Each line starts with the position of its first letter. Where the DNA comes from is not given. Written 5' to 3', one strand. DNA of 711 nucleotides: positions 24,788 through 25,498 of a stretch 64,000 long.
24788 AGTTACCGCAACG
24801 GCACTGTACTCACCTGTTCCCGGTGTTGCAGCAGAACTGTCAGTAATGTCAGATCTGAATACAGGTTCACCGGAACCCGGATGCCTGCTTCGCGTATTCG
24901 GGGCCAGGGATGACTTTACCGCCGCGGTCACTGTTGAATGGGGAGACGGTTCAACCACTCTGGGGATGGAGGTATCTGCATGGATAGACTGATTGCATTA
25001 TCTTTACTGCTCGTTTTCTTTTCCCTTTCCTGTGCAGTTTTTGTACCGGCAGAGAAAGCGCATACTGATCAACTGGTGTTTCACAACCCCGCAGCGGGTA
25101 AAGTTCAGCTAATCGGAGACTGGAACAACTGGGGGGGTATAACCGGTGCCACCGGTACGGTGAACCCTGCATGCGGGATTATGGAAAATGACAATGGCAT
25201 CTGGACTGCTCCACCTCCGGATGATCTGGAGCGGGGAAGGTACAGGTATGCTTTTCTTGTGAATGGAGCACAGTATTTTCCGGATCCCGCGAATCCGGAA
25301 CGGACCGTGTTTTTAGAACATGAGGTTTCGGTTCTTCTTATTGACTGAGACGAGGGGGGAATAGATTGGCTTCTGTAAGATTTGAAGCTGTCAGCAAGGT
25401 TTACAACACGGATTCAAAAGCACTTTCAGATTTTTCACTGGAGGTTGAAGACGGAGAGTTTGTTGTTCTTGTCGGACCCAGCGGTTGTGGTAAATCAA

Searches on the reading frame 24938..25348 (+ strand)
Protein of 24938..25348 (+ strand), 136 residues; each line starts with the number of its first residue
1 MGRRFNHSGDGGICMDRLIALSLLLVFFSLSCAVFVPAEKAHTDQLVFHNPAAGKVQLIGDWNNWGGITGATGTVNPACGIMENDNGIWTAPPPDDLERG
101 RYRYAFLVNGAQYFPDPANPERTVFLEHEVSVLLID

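Call 17: search_protein_families(library=pfam, proteins=[window:24938-25348:+], max_evalue=0.001)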
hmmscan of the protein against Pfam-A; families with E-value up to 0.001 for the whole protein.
window:24938-25348:+ (136 aa): 1 family
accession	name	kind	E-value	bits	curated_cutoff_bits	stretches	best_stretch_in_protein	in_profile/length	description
PF02922.24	CBM_48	-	0.00049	20.8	22.4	0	49-110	18-72/83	Carbohydrate-binding module 48 (Isoamylase N-terminal domain)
